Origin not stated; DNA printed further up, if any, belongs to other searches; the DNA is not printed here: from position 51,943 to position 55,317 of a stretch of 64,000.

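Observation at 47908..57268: Candidate secreted-peptide sensing and regulated-proteolysis module: C39-ABC exporter, HlyD, ECF-like sigma, TPR-CHAT, GG-leader peptide, membrane TPR anti-sigma-like protein and a sensor-less histidine kinase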

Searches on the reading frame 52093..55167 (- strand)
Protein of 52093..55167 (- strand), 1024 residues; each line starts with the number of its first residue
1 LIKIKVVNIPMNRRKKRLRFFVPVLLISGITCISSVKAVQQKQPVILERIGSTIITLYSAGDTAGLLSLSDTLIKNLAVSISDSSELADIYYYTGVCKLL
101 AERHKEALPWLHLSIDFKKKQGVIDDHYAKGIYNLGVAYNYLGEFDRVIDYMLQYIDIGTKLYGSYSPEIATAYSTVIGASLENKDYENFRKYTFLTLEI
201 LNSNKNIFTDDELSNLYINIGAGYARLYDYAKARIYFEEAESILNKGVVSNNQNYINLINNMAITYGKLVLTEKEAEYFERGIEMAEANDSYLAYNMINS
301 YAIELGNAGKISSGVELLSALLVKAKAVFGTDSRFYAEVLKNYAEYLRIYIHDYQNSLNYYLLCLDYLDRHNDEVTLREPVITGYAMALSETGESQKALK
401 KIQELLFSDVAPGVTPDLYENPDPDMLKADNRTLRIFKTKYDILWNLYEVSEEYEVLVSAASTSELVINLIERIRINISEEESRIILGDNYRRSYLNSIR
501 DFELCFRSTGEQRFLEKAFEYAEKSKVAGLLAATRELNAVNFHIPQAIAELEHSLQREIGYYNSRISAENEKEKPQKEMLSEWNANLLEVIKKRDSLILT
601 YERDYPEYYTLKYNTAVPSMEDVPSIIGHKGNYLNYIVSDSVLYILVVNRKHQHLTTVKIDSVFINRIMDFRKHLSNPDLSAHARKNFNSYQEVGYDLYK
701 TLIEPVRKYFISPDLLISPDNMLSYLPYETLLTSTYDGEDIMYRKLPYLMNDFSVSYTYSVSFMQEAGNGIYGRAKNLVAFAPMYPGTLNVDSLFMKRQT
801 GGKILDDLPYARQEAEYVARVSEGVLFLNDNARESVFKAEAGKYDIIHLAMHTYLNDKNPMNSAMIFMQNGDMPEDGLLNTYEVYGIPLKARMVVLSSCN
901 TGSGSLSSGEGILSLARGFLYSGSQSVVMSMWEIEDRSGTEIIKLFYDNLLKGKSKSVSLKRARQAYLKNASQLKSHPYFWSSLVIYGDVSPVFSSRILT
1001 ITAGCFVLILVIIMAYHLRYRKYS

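Call 3: search_protein_families(library=pfam, proteins=[window:52093-55167:-], max_evalue=0.01)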
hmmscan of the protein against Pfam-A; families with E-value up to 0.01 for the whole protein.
window:52093-55167:- (1024 aa): 4 families
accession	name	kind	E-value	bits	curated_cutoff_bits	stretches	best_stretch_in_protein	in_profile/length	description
PF12770.12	CHAT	-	6.8e-54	183.7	24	1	693-989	2-289/289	CHAT domain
PF13424.12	TPR_12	-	1.9e-13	50.8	30.1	1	214-288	3-77/77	Tetratricopeptide repeat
PF07719.23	TPR_2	-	0.00046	20.5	27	0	216-241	3-28/34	Tetratricopeptide repeat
PF00515.34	TPR_1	-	0.0041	17.3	27.8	0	129-151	1-23/34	Tetratricopeptide repeat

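Call 4: search_protein_families(library=ncbifam, proteins=[window:52093-55167:-], max_evalue=0.01)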
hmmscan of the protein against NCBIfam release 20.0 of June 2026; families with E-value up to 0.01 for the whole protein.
window:52093-55167:- (1024 aa): 3 families
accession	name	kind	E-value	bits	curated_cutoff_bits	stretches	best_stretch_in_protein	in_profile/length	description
NF041237.1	CAS_csx29_CRASP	exception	0.0024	16.8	300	1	841-967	522-645/670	type III-E CRISPR-associated TPR-CHAT protein Csx29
NF045509.1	CellDiv_HetF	equivalog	0.0086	14.4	1200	0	827-987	215-374/836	cell division protein HetF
NF040959.1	MamA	equivalog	0.0092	15.4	200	0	80-159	97-169/204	magnetosome protein MamA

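Call 8: find_homologous_proteins(query=window:52093-55167:-, max_evalue=1e-10)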
Query window:52093-55167:- (1024 aa): 138 proteins with E <= 1e-10 among 8000 candidates; the best 120 are listed.
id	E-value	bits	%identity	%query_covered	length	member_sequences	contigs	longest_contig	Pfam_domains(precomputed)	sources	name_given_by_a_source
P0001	0.0e+0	2273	100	100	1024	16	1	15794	PF13424.13,PF12770.13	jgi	-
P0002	0.0e+0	2040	89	100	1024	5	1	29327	PF13424.13,PF12770.13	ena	-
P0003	0.0e+0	1958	87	99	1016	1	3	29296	PF13424.13,PF12770.13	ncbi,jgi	-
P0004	0.0e+0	1742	79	97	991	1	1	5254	PF13424.13,PF12770.13,PF13374.13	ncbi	-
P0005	0.0e+0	1683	75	99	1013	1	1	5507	PF13424.13,PF12770.13,PF07719.24,PF13374.13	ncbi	-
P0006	0.0e+0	1623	72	99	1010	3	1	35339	PF13424.13,PF12770.13,PF13181.13,PF07719.24,PF13374.13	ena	-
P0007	0.0e+0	1619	72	99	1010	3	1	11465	PF13424.13,PF12770.13,PF13181.13,PF07719.24,PF13374.13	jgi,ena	-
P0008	0.0e+0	1601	70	99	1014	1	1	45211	PF00515.35,PF13424.13,PF12770.13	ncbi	-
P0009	0.0e+0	1483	66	99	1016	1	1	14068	PF13424.13,PF12770.13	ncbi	-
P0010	0.0e+0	1441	64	98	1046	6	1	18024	PF13424.13,PF12770.13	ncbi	-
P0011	0.0e+0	1403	65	94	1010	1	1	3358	PF13424.13,PF12770.13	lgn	-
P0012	0.0e+0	1396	64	96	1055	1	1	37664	PF13424.13,PF12770.13,PF07719.24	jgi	jgi:CHAT domain-containing protein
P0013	0.0e+0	1373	61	99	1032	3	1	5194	PF13424.13,PF12770.13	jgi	jgi:CHAT domain-containing protein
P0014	0.0e+0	1370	63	96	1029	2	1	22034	PF13424.13,PF12770.13,PF13374.13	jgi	jgi:CHAT domain-containing protein/tetratricopeptide (TPR) repeat protein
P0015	0.0e+0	1364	63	96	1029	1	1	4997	PF13424.13,PF12770.13,PF07719.24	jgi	jgi:CHAT domain-containing protein/tetratricopeptide (TPR) repeat protein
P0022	0.0e+0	1261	58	97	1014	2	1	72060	PF00515.35,PF13424.13,PF12770.13,PF13181.13,PF07719.24,PF13374.13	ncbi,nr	ncbi:MAG: CHAT domain-containing protein [Bacteroidales bacterium]|nr:CHAT domain-containing protein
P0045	0.0e+0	1173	56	95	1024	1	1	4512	PF13424.13,PF12770.13,PF13181.13,PF07719.24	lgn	-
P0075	0.0e+0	1027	49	97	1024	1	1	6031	PF13424.13,PF12770.13,PF13181.13,PF07719.24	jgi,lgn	-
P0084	2.9e-292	991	50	93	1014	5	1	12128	PF13431.13,PF00515.35,PF13424.13,PF12770.13,PF13181.13,PF07719.24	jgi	jgi:CHAT domain-containing protein/tetratricopeptide (TPR) repeat protein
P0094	1.7e-279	948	47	95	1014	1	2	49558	PF00515.35,PF13424.13,PF13176.13,PF13428.13,PF12770.13,PF13181.13,PF07719.24,PF13374.13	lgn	-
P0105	1.7e-84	303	33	55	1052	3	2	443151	PF00515.35,PF13424.13,PF12770.13,PF13181.13,PF07719.24,PF13374.13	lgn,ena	-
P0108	1.4e-63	234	25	87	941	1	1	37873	PF17874.8,PF00515.35,PF13424.13,PF13176.13,PF24885.2,PF12770.13,PF13181.13,PF07719.24,PF13374.13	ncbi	-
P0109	3.4e-63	232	30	50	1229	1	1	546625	PF00515.35,PF13424.13,PF13176.13,PF24885.2,PF13432.13,PF12770.13,PF13181.13,PF07719.24,PF13374.13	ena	-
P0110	1.9e-62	230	27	86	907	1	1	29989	PF13431.13,PF00515.35,PF13424.13,PF12770.13,PF13181.13,PF07719.24,PF13374.13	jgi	jgi:CHAT domain-containing protein/tetratricopeptide (TPR) repeat protein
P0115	1.4e-50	191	25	54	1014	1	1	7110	PF17874.8,PF00515.35,PF13424.13,PF13176.13,PF24885.2,PF13432.13,PF13428.13,PF12770.13,PF13181.13,PF07719.24,PF13374.13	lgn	-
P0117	6.5e-36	142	27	49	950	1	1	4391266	PF13424.13,PF12770.13,PF07719.24,PF13374.13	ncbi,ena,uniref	ncbi:CHAT domain-containing protein [Ekhidna sp.]|uniref:CHAT domain-containing protein n=1 Tax=Ekhi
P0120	2.4e-32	130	26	56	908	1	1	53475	PF13424.13,PF12770.13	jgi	-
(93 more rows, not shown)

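Call 10: find_related_loci(query=A1, collection=genome_contigs, flank=10000)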
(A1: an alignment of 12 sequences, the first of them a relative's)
Query A1 (1024 aa) in genome_contigs; peptide patterns used: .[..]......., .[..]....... (x = any residue, [..] = any of these).
213 stretches matched a pattern; 186 encode a relative of the query (tblastn E <= 1e-3); the best 80 are kept; 80 distinct loci.
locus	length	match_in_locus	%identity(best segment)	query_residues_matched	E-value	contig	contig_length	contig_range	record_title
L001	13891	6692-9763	86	1-1024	0e+0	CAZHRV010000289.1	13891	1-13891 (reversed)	MAG TPA_asm: uncultured Rikenellaceae bacterium isolate SRP185410_co1_20 genome assembly, contig: k141_77628, whole geno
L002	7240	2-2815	90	87-1024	0e+0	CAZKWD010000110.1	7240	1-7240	MAG TPA_asm: uncultured Rikenellaceae bacterium isolate SRP178699_co1_506 genome assembly, contig: NODE_14816_length_724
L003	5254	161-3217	78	5-1024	0e+0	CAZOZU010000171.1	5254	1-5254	MAG TPA_asm: uncultured Rikenellaceae bacterium isolate binchicken_co228_588 genome assembly, contig: NODE_26424_length_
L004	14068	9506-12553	66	11-1024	0e+0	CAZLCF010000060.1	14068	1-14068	MAG TPA_asm: uncultured Rikenellaceae bacterium isolate binchicken_co189_2 genome assembly, contig: NODE_4305_length_140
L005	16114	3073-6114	63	18-1012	0e+0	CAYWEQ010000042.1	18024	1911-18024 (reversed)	MAG TPA_asm: uncultured Rikenellaceae bacterium isolate SRP080215_co1_37 genome assembly, contig: NODE_2077_length_18024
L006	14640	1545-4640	61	11-1024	0e+0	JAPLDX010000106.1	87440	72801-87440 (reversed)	MAG: Bacteroidia bacterium isolate LacPavin_0920_SED3_MAG_41_20 LacPavin_0920_SED3_scaffold_2980151, whole genome shotgu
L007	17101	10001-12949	62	41-1024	0e+0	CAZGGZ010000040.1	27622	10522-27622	MAG TPA_asm: uncultured Rikenellaceae bacterium isolate binchicken_co364_139 genome assembly, contig: NODE_1328_length_2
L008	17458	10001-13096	58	11-1024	0e+0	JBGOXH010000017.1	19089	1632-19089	MAG: Bacteroidia bacterium isolate OBJ_0618_130150_71 k141_6917808_length_19089_cov_11.0082, whole genome shotgun sequen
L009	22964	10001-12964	58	34-1024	0e+0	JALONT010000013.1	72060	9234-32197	MAG: Bacteroidales bacterium isolate Prado084 scaffold_78, whole genome shotgun sequence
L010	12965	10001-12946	59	18-1001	0e+0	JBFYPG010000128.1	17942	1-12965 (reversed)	MAG: Bacteroidales bacterium isolate PPR_0149 PPR_0149.fa_k121_68505, whole genome shotgun sequence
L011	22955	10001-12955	58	32-1009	0e+0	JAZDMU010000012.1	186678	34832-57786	MAG: Bacteroidota bacterium isolate MEGAHIT-group-0.674 k141_11862393, whole genome shotgun sequence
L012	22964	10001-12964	57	34-1023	0e+0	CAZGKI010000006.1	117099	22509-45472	MAG TPA_asm: uncultured Rikenellaceae bacterium isolate binchicken_co81_450 genome assembly, contig: NODE_90_length_1170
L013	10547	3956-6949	56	27-1024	0e+0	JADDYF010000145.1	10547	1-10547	MAG: Bacteroidales bacterium isolate Aug_T1_C1_D5_161 Aug_T1_C1_D5_k121_1071087, whole genome shotgun sequence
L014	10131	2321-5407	55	14-1024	0e+0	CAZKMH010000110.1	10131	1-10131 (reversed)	MAG TPA_asm: uncultured Rikenellaceae bacterium isolate binchicken_co259_326 genome assembly, contig: NODE_5058_length_1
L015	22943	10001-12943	56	32-1011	0e+0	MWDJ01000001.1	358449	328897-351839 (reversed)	MAG: Bacteroidetes bacterium ADurb.Bin145 BWX96_contig000001, whole genome shotgun sequence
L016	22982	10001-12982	55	17-1014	0e+0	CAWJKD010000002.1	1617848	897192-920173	MAG: uncultured Bacteroidetes bacterium isolate MFD05942.bin.1.169 genome assembly, contig: contig_14421, whole genome s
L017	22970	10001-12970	56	38-1024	0e+0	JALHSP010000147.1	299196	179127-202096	MAG: Bacteroidales bacterium isolate PFL1 seq_3977278, whole genome shotgun sequence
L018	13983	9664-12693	54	13-1024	0e+0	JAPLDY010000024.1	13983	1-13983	MAG: Bacteroidia bacterium isolate LacPavin_0920_SED3_MAG_42_11 LacPavin_0920_SED3_scaffold_2890136, whole genome shotgu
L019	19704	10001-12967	55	36-1024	0e+0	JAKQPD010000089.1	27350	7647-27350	MAG: Bacteroidota bacterium isolate USMO_maxbin.066 k141_647074, whole genome shotgun sequence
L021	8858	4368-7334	56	30-1024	0e+0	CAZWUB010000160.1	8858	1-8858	MAG TPA_asm: uncultured Rikenellaceae bacterium isolate SRP192927_co6_466 genome assembly, contig: NODE_20773_length_885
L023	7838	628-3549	55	50-1024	0e+0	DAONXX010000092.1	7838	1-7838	MAG TPA_asm: Bacteroidales bacterium isolate AMR_MDS_4137 NODE_11172_length_7838_cov_4.669665, whole genome shotgun sequ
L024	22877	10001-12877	55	50-1014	0e+0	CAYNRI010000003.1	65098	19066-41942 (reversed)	MAG TPA_asm: uncultured Rikenellaceae bacterium isolate SRP192927_co1_597 genome assembly, contig: NODE_513_length_65098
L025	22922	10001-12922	55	47-1024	0e+0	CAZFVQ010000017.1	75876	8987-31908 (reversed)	MAG TPA_asm: uncultured Rikenellaceae bacterium isolate binchicken_co45_150 genome assembly, contig: NODE_340_length_758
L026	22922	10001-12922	55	47-1024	0e+0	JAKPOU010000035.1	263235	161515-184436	MAG: Bacteroidota bacterium isolate JPNA_maxbin.084 k141_1652913, whole genome shotgun sequence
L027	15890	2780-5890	52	5-1024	0e+0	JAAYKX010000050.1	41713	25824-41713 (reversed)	MAG: Bacteroidales bacterium isolate AS10tlH2TH_9 43162_AS10, whole genome shotgun sequence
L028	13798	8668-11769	51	11-1024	0e+0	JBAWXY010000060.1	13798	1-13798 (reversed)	MAG: Bacteroidota bacterium isolate ELA075 MAG075_60, whole genome shotgun sequence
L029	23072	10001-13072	53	14-1024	0e+0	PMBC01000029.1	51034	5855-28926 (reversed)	MAG: Bacteroidales bacterium isolate fen_964 73.20120700_E3M.88_contig_337431, whole genome shotgun sequence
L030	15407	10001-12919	53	52-1024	0e+0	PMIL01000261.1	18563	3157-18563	MAG: Bacteroidales bacterium isolate fen_956 73.20120600_E3D.46_contig_823, whole genome shotgun sequence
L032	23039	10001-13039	50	14-1024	0e+0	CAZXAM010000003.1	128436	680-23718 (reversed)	MAG TPA_asm: uncultured Rikenellaceae bacterium isolate SRP192927_co7_131 genome assembly, contig: NODE_133_length_12843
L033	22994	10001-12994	51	28-1024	0e+0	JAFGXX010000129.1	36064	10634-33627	MAG: Bacteroidales bacterium isolate ZodW_Metabat.7 k87_5868940, whole genome shotgun sequence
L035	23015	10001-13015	49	21-1024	0e+0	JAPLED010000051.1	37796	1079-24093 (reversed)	MAG: Bacteroidia bacterium isolate LacPavin_0920_WC90_MAG_39_66 LacPavin_0920_WC90_scaffold_309760, whole genome shotgun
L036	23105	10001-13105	49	11-1024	0e+0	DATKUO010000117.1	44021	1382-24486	MAG TPA_asm: Bacteroidales bacterium isolate SMAG_U14109 k141_608250, whole genome shotgun sequence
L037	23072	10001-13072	69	1-1024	0e+0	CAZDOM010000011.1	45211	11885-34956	MAG TPA_asm: uncultured Rikenellaceae bacterium isolate binchicken_co129_196 genome assembly, contig: NODE_1982_length_4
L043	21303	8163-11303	47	1-1024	0e+0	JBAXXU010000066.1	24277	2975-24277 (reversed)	MAG: Bacteroidota bacterium isolate ELA747 MAG747_66, whole genome shotgun sequence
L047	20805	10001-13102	47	8-1024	0e+0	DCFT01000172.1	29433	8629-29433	MAG TPA_asm: Bacteroidales bacterium UBA1797 UBA1797_contig_5217, whole genome shotgun sequence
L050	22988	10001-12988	48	32-1024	0e+0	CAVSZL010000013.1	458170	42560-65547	MAG: uncultured Bacteroidales bacterium isolate MFD04716.bin.1.396 genome assembly, contig: contig_41716, whole genome s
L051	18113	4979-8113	47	5-1024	0e+0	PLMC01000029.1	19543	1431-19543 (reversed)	MAG: Bacteroidales bacterium isolate fen_982 73.20120800_E3S.3_contig_6948, whole genome shotgun sequence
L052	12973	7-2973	51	40-1024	0e+0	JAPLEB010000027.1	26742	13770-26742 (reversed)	MAG: Bacteroidia bacterium isolate LacPavin_0920_SED5_MAG_39_21 LacPavin_0920_SED5_scaffold_462333, whole genome shotgun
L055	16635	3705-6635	49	48-1024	0e+0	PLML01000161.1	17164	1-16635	MAG: Bacteroidales bacterium isolate fen_980 73.20120800_E3D.18_contig_760, whole genome shotgun sequence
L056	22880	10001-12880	48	70-1024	0e+0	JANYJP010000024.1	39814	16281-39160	MAG: Bacteroidales bacterium isolate GL140_4_metabinner_12 GL140_4_k141_1959772, whole genome shotgun sequence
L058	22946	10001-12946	48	42-1024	0e+0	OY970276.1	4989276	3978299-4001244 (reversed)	MAG: uncultured Bacteroidales bacterium isolate MFD06435.bin.1.129 genome assembly, chromosome: 1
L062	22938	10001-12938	61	47-1024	0e+0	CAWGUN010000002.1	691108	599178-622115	MAG: uncultured Bacteroidales bacterium isolate MFD02809.bin.1.359 genome assembly, contig: contig_119781, whole genome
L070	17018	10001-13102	45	9-1024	0e+0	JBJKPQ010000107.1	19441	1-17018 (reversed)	MAG: Bacteroidales bacterium isolate Bin_126 S1Ck127_131815_flag_0_multi_8.9917_len_19441, whole genome shotgun sequence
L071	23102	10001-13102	47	11-1024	0e+0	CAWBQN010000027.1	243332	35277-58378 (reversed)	MAG: uncultured Bacteroidales bacterium isolate MFD01872.bin.1.230 genome assembly, contig: contig_95405, whole genome s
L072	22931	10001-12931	47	48-1024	0e+0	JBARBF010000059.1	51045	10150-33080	MAG: Bacteroidales bacterium isolate MFD05764_ilm_asm_bin327 k127_943498, whole genome shotgun sequence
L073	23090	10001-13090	45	11-1024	0e+0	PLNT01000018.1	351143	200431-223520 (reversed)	MAG: Bacteroidales bacterium isolate fen_974 73.20120800_E1X.13_contig_404, whole genome shotgun sequence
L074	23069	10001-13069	46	11-1024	0e+0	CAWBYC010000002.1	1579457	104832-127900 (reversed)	MAG: uncultured Bacteroidales bacterium isolate MFD05442.bin.2.264 genome assembly, contig: contig_1767, whole genome sh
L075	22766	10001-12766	48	103-1024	0e+0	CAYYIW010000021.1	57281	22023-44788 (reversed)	MAG TPA_asm: uncultured Rikenellaceae bacterium isolate binchicken_co94_293 genome assembly, contig: NODE_620_length_572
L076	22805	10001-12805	48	88-1024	0e+0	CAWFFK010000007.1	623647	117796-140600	MAG: uncultured Bacteroidales bacterium isolate MFD02416.bin.2.233 genome assembly, contig: contig_21383, whole genome s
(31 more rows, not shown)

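Call 14: find_encoding_contigs(protein=P0105, flank=10000, max_places=2)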
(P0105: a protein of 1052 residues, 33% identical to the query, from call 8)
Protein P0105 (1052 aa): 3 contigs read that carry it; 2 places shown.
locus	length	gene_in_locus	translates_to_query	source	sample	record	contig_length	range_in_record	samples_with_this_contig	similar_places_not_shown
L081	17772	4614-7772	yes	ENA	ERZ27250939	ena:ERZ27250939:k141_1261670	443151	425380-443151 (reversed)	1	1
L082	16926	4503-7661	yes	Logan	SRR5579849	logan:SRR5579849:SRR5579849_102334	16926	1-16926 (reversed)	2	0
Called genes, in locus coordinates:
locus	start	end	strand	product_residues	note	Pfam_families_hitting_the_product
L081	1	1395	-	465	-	?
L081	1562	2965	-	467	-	PF14289:DUF4369 (weak), PF17127:DUF5106, PF13905:Thioredoxin_8 (faint), PF00578:AhpC-TSA, PF08534:Redoxin, PF13098:Thioredoxin_2 (weak)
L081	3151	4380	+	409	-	PF23193:NOMO_3rd (faint), PF13620:CarboxypepD_reg, PF22904:NOMO1-like_2nd, PF17210:SdrD_B, PF17802:SpaA (weak), PF23623:GBD_IRG7_N (faint), PF18962:Por_Secre_tail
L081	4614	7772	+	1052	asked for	PF07719:TPR_2 (faint), PF13181:TPR_8 (faint), PF13374:TPR_10 (faint), PF13424:TPR_12 (faint), PF00515:TPR_1 (faint), PF12770:CHAT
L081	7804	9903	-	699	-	PF13448:DUF4114, PF16130:DUF4842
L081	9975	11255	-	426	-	PF17116:T9SS_plug_1st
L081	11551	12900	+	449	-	PF05896:NQRA_N, PF24836:NQRA_2nd, PF11973:NQRA_SLBB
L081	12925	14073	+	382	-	PF03116:NQR2_RnfD_RnfE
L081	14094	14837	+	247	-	PF04205:FMN_bind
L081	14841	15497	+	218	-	PF02508:Rnf-Nqr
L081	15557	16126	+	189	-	PF02508:Rnf-Nqr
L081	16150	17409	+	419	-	PF00111:Fer2, PF00970:FAD_binding_6 (weak), PF00175:NAD_binding_1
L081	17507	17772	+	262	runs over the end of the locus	-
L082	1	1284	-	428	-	?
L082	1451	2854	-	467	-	PF14289:DUF4369 (weak), PF17127:DUF5106, PF13905:Thioredoxin_8 (faint), PF00578:AhpC-TSA, PF08534:Redoxin, PF13098:Thioredoxin_2 (weak)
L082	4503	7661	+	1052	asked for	PF07719:TPR_2 (faint), PF13181:TPR_8 (faint), PF13374:TPR_10 (faint), PF13424:TPR_12 (faint), PF00515:TPR_1 (faint), PF12770:CHAT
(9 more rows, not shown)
